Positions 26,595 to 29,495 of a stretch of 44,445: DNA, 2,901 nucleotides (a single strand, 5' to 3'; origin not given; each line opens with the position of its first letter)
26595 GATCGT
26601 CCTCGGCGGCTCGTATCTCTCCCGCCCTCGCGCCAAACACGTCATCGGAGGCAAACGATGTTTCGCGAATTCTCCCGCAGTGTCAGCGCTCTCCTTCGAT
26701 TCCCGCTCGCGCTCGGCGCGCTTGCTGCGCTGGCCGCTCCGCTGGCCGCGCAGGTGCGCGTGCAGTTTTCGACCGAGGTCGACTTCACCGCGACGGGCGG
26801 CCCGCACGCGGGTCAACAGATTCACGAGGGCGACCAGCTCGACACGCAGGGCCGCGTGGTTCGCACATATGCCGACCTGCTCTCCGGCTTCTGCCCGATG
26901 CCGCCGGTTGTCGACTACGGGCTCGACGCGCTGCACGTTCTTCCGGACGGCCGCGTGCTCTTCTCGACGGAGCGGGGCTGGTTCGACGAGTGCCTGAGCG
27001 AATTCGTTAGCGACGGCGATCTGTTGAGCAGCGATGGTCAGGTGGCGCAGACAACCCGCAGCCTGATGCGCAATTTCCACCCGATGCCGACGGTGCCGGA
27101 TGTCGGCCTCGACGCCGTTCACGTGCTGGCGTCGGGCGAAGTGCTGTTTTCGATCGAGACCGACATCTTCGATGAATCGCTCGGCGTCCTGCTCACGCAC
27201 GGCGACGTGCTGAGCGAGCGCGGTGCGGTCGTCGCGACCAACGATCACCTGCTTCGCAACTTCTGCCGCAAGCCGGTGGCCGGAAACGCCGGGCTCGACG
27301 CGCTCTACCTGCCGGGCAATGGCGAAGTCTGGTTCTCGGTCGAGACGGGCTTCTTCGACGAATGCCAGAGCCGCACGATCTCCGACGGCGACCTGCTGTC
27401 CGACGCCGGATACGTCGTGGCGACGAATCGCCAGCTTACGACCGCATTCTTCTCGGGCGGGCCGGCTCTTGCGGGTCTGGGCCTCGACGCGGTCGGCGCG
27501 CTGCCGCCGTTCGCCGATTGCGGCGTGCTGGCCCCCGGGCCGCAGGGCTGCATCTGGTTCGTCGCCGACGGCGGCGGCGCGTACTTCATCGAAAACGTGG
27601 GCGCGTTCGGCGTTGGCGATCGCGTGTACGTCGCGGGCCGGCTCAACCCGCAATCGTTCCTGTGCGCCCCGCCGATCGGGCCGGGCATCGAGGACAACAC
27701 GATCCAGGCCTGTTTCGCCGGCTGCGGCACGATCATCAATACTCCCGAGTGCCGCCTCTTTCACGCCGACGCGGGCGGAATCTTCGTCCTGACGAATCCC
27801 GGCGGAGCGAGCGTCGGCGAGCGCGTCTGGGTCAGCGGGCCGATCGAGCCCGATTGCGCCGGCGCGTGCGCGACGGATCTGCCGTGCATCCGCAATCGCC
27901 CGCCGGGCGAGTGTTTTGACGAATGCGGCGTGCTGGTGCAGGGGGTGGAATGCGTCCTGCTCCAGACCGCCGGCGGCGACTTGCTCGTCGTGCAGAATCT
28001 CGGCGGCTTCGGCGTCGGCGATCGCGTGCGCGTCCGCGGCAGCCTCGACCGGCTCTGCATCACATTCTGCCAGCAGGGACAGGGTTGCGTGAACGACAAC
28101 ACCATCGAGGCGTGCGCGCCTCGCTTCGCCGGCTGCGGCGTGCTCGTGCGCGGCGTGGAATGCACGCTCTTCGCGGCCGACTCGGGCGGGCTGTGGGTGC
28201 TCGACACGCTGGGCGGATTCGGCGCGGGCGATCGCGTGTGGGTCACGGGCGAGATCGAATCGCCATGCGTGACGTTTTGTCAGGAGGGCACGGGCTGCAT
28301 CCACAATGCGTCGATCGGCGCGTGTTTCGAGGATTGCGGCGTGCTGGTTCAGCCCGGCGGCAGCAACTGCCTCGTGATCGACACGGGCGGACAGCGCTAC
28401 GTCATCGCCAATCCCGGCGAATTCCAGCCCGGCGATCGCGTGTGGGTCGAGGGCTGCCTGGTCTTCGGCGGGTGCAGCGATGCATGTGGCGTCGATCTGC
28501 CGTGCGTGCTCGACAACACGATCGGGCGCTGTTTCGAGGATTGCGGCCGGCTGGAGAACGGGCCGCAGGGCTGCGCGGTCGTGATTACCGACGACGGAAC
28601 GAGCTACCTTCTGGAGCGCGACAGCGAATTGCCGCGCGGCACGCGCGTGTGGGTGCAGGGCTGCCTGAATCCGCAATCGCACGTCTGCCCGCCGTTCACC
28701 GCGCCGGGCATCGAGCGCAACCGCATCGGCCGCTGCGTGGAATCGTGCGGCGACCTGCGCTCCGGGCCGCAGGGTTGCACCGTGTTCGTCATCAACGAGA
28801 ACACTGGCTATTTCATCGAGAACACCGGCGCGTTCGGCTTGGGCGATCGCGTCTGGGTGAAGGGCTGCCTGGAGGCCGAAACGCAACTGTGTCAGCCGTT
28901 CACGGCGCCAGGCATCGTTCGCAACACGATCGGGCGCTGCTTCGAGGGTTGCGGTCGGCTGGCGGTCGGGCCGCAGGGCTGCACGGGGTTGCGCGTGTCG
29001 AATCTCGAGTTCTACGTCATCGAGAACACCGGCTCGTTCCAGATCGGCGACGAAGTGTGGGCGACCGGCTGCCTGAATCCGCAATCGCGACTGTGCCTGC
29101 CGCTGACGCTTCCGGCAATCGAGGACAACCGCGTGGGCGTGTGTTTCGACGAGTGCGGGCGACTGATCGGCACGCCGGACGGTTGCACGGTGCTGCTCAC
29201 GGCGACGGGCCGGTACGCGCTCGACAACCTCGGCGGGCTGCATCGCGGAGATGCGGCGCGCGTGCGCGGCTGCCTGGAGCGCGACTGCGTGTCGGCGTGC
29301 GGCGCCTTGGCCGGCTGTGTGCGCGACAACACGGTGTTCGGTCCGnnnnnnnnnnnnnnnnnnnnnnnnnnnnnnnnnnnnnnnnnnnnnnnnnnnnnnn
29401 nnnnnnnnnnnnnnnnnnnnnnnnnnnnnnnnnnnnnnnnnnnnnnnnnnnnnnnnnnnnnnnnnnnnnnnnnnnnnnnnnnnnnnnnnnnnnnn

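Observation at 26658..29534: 958-aa secreted protein made of two unrecognised repeat families, including nine ~68-aa Cys-rich repeats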

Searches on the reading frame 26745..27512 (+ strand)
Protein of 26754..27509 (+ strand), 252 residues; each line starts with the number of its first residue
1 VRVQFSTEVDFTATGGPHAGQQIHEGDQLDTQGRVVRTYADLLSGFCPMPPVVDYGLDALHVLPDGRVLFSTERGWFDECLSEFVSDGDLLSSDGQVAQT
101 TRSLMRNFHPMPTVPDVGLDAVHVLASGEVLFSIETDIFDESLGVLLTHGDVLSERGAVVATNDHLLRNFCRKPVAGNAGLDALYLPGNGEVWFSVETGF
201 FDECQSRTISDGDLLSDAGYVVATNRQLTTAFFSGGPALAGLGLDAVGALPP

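Call 9: search_protein_families(library=pfam, proteins=[window:26754-27509:+], max_evalue=10)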
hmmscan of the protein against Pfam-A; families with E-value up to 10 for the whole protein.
window:26754-27509:+ (252 aa): 0 families

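Call 22: predict_structure(alignment_id=A1)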
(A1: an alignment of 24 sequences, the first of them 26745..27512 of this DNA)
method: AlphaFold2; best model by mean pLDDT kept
length: 256 residues; sequences in the alignment: 24
mean_pLDDT: 93.1   pTM: 0.89
mean pLDDT of the five models: 93.1, 92.9, 92.1, 91.6, 91.5
residues with pLDDT >= 90: 223; 70-90: 28; 50-70: 4; < 50: 1
segments of 3 or more residues with pLDDT < 50: none
pLDDT, mean of each block of 10 residues (from residue 1): 83 95 95 95 95 88 92 95 96 97 96 92 96 97 97 98 97 89 95 95 96 96 96 88 86 68
secondary structure, 60 per line:
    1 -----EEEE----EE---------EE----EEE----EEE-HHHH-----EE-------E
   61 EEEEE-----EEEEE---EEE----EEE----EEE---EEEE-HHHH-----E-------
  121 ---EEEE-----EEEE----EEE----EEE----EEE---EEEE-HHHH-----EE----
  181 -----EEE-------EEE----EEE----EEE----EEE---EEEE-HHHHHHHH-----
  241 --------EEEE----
elements in order: E6-9 E31-33 E38-40 H42-45 E60-65 E71-75 E79-81 E86-88 E93-95 E99-102 H104-107 E124-127 E133-136 E141-143 E148-150 E155-157 E161-164 H166-169 E186-188 E196-198 E203-205 E210-212 E217-219 E223-226 H228-235 E249-252
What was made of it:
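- The AF2 model is confident (pLDDT 93.1, pTM 0.89; call 22).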

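Call 26: fold_search(model_id=the predicted structure, library=pdb)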
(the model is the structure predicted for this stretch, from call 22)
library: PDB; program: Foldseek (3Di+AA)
matches with E <= 10: 1073; with E <= 0.001: 30
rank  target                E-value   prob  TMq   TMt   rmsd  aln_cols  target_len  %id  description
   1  2z2o_C                2.9e-05  0.98  0.24  0.21   9.5       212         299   14  Crystal Structure of apo virginiamycin B lyase from Staphylococcus aureus (released 2007-06-19)
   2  2qc5                  3.5e-05  1.00  0.26  0.23   8.6       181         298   14  Streptogramin B lyase structure (released 2008-10-14)
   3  2z2o_A                3.5e-05  1.00  0.25  0.22   9.4       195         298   12  Crystal Structure of apo virginiamycin B lyase from Staphylococcus aureus (released 2007-06-19)
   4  2z2o_D                3.7e-05  1.00  0.24  0.22   9.1       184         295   14  Crystal Structure of apo virginiamycin B lyase from Staphylococcus aureus (released 2007-06-19)
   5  4a2l_B                5.0e-05  0.92  0.26  0.12  15.3       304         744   14  Structure of the periplasmic domain of the heparin and heparan sulphate sensing hybrid two component system BT4663 in  (released 2012-05-02)
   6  4a2l_D                5.7e-05  0.96  0.26  0.11  17.8       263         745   12  Structure of the periplasmic domain of the heparin and heparan sulphate sensing hybrid two component system BT4663 in  (released 2012-05-02)
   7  4a2l_E                6.0e-05  0.90  0.25  0.12  15.3       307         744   13  Structure of the periplasmic domain of the heparin and heparan sulphate sensing hybrid two component system BT4663 in  (released 2012-05-02)
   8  3no2                  7.7e-05  0.99  0.37  0.35   9.2       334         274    9  Crystal structure of a protein of unknown function (BACCAC_01654) from Bacteroides caccae at 1.35 A resolution (released 2010-07-28)
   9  2z2n                  9.7e-05  1.00  0.27  0.24   8.6       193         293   13  Crystal Structure of selenomethionine substituted virginiamycin B lyase from Staphylococcus aureus (released 2007-06-19)
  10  4a2m_D                9.7e-05  0.92  0.25  0.11  18.7       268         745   12  Structure of the periplasmic domain of the heparin and heparan sulphate sensing hybrid two component system BT4663 in  (released 2012-05-02)
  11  4a2l_F                9.7e-05  0.91  0.25  0.11  18.2       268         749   14  Structure of the periplasmic domain of the heparin and heparan sulphate sensing hybrid two component system BT4663 in  (released 2012-05-02)
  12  4a2m_C                1.0e-04  0.80  0.23  0.11  15.7       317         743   12  Structure of the periplasmic domain of the heparin and heparan sulphate sensing hybrid two component system BT4663 in  (released 2012-05-02)
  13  4a2l_C                1.3e-04  0.99  0.25  0.11   9.5       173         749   12  Structure of the periplasmic domain of the heparin and heparan sulphate sensing hybrid two component system BT4663 in  (released 2012-05-02)
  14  4a2m_A                1.5e-04  0.89  0.25  0.11  18.7       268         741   13  Structure of the periplasmic domain of the heparin and heparan sulphate sensing hybrid two component system BT4663 in  (released 2012-05-02)
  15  7klj_A                1.6e-04  0.82  0.20  0.17  13.0       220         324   11  Crystal structure of the WD-repeat domain of human KIF21A (released 2020-12-16)
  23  1hxn                  6.3e-04  0.94  0.28  0.33  10.3       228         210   14  1.8 ANGSTROMS CRYSTAL STRUCTURE OF THE C-TERMINAL DOMAIN OF RABBIT SERUM HEMOPEXIN (released 1995-10-15)
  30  3c7x                  9.6e-04  0.98  0.28  0.34   8.6       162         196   15  Hemopexin-like domain of matrix metalloproteinase 14 (released 2009-02-10)
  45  1itv_A                2.0e-03  0.96  0.27  0.34   8.7       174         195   10  Dimeric form of the haemopexin domain of MMP9 (released 2002-09-04)
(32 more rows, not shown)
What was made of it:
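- On Hemopexin-like four-bladed propeller: TM is 0.33-0.34 to 1hxn, 3c7x and 1itv (call 26).
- The best Foldseek matches are beta-propellers with probability 0.98-1.0 (call 26).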

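Call 33: search_solved_structures(query=A1, max_evalue=1)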
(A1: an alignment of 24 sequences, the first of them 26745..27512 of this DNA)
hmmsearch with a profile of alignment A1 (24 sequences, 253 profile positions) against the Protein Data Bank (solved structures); distinct sequences matched with E-value up to 1: 6.
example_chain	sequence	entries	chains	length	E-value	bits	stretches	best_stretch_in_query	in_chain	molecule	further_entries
5lu6_A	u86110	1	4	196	0.023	16.9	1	73-175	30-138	Phosphoheptose isomerase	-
5ltz_A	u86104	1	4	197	0.038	16.2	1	73-175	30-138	Phosphoheptose isomerase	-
2xbl_A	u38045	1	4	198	0.038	16.2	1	73-175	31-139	PHOSPHOHEPTOSE ISOMERASE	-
5lu5_A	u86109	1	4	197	0.038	16.2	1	73-175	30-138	Phosphoheptose isomerase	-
5lu7_A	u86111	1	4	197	0.04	16.1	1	73-175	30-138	Phosphoheptose isomerase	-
2x3y_A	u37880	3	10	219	0.047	15.9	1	73-175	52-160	PHOSPHOHEPTOSE ISOMERASE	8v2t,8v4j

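Call 45: search_protein_representatives(alignment_id=A1)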
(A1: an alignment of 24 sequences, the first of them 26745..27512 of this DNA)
Query: 24 sequences, 253 profile positions. Proteins with E-value up to 0.001 (for the whole library): 523; up to 1e-10: 431; up to 1e-30: 252. The best 150 are listed.
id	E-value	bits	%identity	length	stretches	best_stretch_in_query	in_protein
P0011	1.4e-187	636.9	-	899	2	1-248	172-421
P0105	2.7e-149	511.5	-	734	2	1-251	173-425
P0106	5.6e-105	366.3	-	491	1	1-252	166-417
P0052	1.4e-104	364.9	-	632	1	1-252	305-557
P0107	1.8e-104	364.6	-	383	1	1-252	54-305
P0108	3.7e-104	363.6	-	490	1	1-251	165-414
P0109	2.1e-103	361.1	-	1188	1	1-252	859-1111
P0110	4.9e-102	356.6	-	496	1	1-252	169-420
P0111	1.3e-100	352.0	-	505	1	1-252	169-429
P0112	2.6e-100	351.0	-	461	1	1-252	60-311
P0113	4.4e-100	350.2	-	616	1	3-251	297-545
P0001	1.4e-99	348.6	-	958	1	2-247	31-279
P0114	1.5e-98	345.2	-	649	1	1-252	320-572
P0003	3.0e-98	344.2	-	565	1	4-247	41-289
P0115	8.6e-98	342.7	-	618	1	1-252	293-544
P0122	1.2e-92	325.8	-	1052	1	2-250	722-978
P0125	9.2e-92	323.0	-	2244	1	1-252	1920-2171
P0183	7.6e-79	280.6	-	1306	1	1-251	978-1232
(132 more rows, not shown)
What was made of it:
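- On Beta-propeller: The profile always matches positions ~1-252 as one stretch (call 45). pTM 0.89 (call 22).
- The profile always matches it end to end as one unit in 523 clusters (call 45).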

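Call 46: search_protein_families(library=pfam, proteins=[P0106, P0108, P0110, P0125, P0109, P0122, P0183, P0107, P0114, P0105], max_evalue=0.01)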
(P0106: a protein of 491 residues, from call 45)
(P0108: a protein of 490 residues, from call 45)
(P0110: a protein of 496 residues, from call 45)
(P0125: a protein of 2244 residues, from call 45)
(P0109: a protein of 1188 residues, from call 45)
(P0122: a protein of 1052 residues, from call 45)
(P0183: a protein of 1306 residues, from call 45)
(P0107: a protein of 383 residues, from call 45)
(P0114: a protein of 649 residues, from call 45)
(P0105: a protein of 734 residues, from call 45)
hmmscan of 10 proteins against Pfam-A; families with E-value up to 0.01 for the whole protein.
P0106 (491 aa): 0 families

P0108 (490 aa): 0 families

P0110 (496 aa): 0 families

P0125 (2244 aa): 6 families
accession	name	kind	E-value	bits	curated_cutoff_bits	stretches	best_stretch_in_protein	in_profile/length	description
PF13517.12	FG-GAP_3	-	1.1e-42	144.9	26.9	6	295-354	1-60/61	FG-GAP-like repeat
PF13385.13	Laminin_G_3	-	3.4e-25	89.4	27.6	1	90-261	2-150/151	Concanavalin A-like lectin/glucanases superfamily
PF01483.27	P_proprotein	-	1.1e-19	70.8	21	2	1435-1470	51-86/86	Proprotein convertase P-domain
PF01839.29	FG-GAP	-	2e-17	63.1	22.1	3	289-311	3-25/37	FG-GAP repeat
PF02210.31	Laminin_G_2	-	0.0009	20.1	22.9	1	180-251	46-123/126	Laminin G domain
PF13229.12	Beta_helix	-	0.0014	18.7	25.9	1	880-1076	2-139/158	Right handed beta helix region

P0109 (1188 aa): 4 families
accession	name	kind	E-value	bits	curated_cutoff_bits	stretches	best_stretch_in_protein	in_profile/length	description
PF13202.12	EF-hand_5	-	6e-08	32.3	25.9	1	197-211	7-21/25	EF hand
PF00036.39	EF-hand_1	-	1.6e-06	27.6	25.4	0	197-212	8-23/29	EF hand domain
PF13405.12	EF-hand_6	-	8.2e-05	22.5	25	0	197-211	8-22/30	EF-hand domain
PF13499.12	EF-hand_7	-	0.0043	17.8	30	0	249-266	11-28/67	EF-hand domain pair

P0122 (1052 aa): 1 family
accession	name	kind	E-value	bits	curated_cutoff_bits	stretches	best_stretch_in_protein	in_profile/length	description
PF25470.1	DUF7901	-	2.7e-14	54.1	24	1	225-384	3-167/205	Domain of unknown function (DUF7901)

P0183 (1306 aa): 13 families
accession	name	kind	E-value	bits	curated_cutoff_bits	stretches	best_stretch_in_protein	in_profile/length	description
PF13570.13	Beta-prop_ACSF4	-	1.5e-72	245.2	133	3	84-213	5-141/329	Beta-alanine-activating enzyme, beta-propeller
PF13360.13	PQQ_2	-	1.8e-48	165.7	27.6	4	85-200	26-143/233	Outer membrane protein assembly factor BamB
PF01436.27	NHL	-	7.4e-36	120.9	20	6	472-497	1-26/28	NHL repeat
PF01011.28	PQQ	-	8.1e-30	104.5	26.7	3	216-249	57-90/595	Glucose/ethanol/alcohol dehydrogenase, beta-propeller domain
PF25021.1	TEN_NHL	-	1e-19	71.2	27.1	2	411-457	134-178/357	Teneurin NHL domain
PF08450.18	SGL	-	1e-15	58.5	26.3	2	350-559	62-216/246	SMP-30/Gluconolactonase/LRE-like region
PF06739.17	SBBP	-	2.1e-07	31.2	20.5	0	582-597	14-29/38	Beta-propeller repeat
PF05787.19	PhoX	-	8.7e-06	25.6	24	0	631-686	425-484/515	Alkaline phosphatase PhoX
PF24684.1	Vgb_lyase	-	9.8e-06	25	50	0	581-615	223-257/290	Virginiamycin B lyase family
PF23414.1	Beta-prop_EML_2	-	4.4e-05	23.4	90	0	97-191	14-109/266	Echinoderm microtubule-associated protein second beta-propeller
PF13449.12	Phytase-like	-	0.00025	21.5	27.6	0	611-670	42-103/284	Esterase-like activity of phytase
PF22701.2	Mala_s_1-like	-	0.0023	18.1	27.5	0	642-714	95-155/195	Mal s 1 allergenic protein-like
PF20067.5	SSL_N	-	0.0038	17.5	18.9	0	130-147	27-44/46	Strictosidine synthase-like, N-terminal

P0107 (383 aa): 0 families

P0114 (649 aa): 0 families

P0105 (734 aa): 0 families
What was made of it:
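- Block 1 is a strongly conserved, discrete globular domain that is reused with many different partners (calls 45, 46).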

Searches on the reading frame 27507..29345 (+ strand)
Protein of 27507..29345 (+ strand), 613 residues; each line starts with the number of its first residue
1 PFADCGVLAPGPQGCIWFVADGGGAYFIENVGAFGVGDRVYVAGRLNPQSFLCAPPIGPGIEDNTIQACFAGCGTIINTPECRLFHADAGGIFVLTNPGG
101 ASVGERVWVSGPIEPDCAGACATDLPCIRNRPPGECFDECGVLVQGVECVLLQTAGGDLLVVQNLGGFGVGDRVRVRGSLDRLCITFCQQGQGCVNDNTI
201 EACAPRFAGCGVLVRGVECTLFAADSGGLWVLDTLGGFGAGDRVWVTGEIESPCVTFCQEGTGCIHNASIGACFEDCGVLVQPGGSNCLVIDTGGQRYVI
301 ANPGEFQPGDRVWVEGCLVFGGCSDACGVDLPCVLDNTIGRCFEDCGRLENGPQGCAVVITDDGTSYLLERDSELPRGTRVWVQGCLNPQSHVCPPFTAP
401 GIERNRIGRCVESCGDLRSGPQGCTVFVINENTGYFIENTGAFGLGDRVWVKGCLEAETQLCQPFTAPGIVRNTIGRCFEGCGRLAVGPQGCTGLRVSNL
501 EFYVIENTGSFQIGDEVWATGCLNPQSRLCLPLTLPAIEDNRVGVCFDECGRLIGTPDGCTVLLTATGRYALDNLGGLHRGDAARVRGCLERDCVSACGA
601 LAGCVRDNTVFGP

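Call 66: find_homologous_proteins(query=window:27507-29345:+, max_evalue=0.001)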
Query window:27507-29345:+ (613 aa): 54 proteins with E <= 0.001 among 8000 candidates.
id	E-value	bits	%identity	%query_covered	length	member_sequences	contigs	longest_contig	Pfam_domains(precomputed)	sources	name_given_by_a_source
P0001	0.0e+0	1431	100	100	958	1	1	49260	PF19135.6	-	-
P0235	7.0e-137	476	42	77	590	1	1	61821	PF19135.6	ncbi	-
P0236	2.9e-113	398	40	67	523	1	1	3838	PF19135.6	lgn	-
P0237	7.7e-108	380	40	62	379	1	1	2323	PF19135.6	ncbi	ncbi:MAG: hypothetical protein ACYTG1_13480, partial [Planctomycetota bacterium]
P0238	1.6e-99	352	41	66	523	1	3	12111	PF19135.6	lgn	-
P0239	2.2e-85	306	46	41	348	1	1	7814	PF19135.6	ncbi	ncbi:MAG: hypothetical protein AB7N71_05985, partial [Phycisphaerae bacterium]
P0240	3.7e-83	298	43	44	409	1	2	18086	PF18914.7,PF19135.6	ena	-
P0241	2.5e-82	296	37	62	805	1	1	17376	PF19135.6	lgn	-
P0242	3.1e-79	285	37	55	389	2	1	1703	PF19135.6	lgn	-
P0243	2.5e-75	272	36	85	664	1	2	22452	PF19135.6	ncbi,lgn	-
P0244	2.8e-75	272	36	55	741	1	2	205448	PF18962.8,PF13860.13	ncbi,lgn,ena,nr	ncbi:MAG: T9SS type A sorting domain-containing protein [candidate division Zixibacteria bacterium]|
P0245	9.1e-75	271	45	48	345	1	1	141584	PF19135.6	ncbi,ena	-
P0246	1.6e-72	263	38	44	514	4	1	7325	PF19135.6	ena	-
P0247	8.0e-71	257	40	52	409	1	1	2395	PF19135.6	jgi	jgi:hypothetical protein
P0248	4.5e-70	255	33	85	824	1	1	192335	PF19135.6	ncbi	-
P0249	7.0e-64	235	39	57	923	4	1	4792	PF00404.25,PF19135.6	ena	-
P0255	1.5e-53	200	51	32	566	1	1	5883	PF19135.6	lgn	-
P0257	2.3e-51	193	53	23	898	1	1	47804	PF19135.6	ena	-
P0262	1.3e-32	131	56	22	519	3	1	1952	PF19135.6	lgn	-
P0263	1.1e-30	125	38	34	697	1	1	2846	PF19135.6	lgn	-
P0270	6.0e-20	89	63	13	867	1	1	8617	PF19135.6,PF11369.14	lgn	-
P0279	2.5e-11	61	54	12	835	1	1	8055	PF19135.6,PF00041.28,PF16656.12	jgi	jgi:predicted outer membrane repeat protein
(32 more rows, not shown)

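Call 68: search_protein_families(library=pfam, proteins=[P0249, P0257, P0244, P0270, P0263, P0246, P0262, P0255, P0240, P0279], max_evalue=0.001)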
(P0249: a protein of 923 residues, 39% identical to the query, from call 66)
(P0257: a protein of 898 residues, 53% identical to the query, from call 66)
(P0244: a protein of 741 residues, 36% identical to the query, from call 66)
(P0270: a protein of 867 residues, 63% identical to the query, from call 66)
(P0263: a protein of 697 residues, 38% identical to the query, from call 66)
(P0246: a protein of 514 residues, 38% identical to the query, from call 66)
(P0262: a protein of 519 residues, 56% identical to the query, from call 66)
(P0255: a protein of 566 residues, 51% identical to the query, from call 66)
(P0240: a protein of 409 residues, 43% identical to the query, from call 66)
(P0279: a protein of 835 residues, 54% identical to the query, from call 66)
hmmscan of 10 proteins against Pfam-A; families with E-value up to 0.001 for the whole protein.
P0249 (923 aa): 2 families
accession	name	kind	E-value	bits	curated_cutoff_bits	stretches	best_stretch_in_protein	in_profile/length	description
PF19135.5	DUF5818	-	2.4e-20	72.3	27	1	36-86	2-45/57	Protein of unknown function (DUF5818)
PF00404.24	Dockerin_1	-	7.2e-07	29.7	22.9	1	406-445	2-42/57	Dockerin type I domain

P0257 (898 aa): 1 family
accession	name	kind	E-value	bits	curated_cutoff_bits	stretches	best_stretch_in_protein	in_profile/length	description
PF19135.5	DUF5818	-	1.2e-15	57.2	27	2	85-147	2-57/57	Protein of unknown function (DUF5818)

P0244 (741 aa): 2 families
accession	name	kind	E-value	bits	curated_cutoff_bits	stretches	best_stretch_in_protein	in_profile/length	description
PF13860.13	FlgD_ig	-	1.9e-08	34.6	27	1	667-724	11-71/79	FlgD Ig-like domain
PF18962.6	Por_Secre_tail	-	2.5e-08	34.5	27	1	658-738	2-74/75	Secretion system C-terminal sorting domain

P0270 (867 aa): 2 families
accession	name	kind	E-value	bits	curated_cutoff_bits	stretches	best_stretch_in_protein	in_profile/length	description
PF11369.13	DUF3160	-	1.9e-201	671.3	25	1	208-861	6-631/632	Protein of unknown function (DUF3160)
PF19135.5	DUF5818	-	2.6e-07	30.5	27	1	30-84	2-49/57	Protein of unknown function (DUF5818)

P0263 (697 aa): 2 families
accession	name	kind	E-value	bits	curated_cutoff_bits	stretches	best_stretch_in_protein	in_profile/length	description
PF19135.5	DUF5818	-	4e-11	42.7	27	1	449-511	2-57/57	Protein of unknown function (DUF5818)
PF00404.24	Dockerin_1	-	9.9e-05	22.9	22.9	1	650-692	3-52/57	Dockerin type I domain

P0246 (514 aa): 2 families
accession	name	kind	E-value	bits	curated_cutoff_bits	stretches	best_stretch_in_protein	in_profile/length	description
PF19135.5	DUF5818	-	2.1e-18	66.1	27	1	248-299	2-46/57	Protein of unknown function (DUF5818)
PF18914.6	DUF5666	-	8.3e-05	23.2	27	0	462-477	36-51/60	Domain of unknown function (DUF5666)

P0262 (519 aa): 1 family
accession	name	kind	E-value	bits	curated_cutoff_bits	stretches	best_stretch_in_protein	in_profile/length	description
PF19135.5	DUF5818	-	1.6e-08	34.4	27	0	209-249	2-44/57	Protein of unknown function (DUF5818)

P0255 (566 aa): 2 families
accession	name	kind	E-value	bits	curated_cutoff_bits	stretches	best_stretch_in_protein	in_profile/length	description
PF19135.5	DUF5818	-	1.9e-11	43.8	27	1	174-211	2-41/57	Protein of unknown function (DUF5818)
PF00404.24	Dockerin_1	-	5.3e-05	23.8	22.9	1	334-383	1-51/57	Dockerin type I domain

P0240 (409 aa): 4 families
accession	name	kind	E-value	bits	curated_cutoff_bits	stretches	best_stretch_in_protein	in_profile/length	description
PF19135.5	DUF5818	-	5.8e-36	122.3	27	4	173-213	2-44/57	Protein of unknown function (DUF5818)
PF18914.6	DUF5666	-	9.4e-06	26.3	27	0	196-213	35-49/60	Domain of unknown function (DUF5666)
PF01336.31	tRNA_anti-codon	-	0.00041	20.7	27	0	319-354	29-59/75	OB-fold nucleic acid binding domain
PF06442.17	DHFR_2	-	0.00064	20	25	0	47-67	11-31/78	R67 dihydrofolate reductase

P0279 (835 aa): 3 families
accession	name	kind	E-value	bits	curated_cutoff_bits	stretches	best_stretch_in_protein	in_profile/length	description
PF00041.27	fn3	-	4.4e-11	43.3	25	1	489-578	2-79/84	Fibronectin type III domain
PF16656.11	Pur_ac_phosph_N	-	2.3e-07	31.7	30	1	490-570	1-83/93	Purple acid Phosphatase, N-terminal domain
PF19135.5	DUF5818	-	4.6e-06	26.5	27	1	682-733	2-47/57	Protein of unknown function (DUF5818)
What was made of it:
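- On OB fold: Sub-threshold tRNA_anti-codon hit at E 4e-4 in P0240 (call 68).
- There are sub-threshold Pfam hits to the tRNA_anti-codon OB fold and DUF5666 (call 68).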
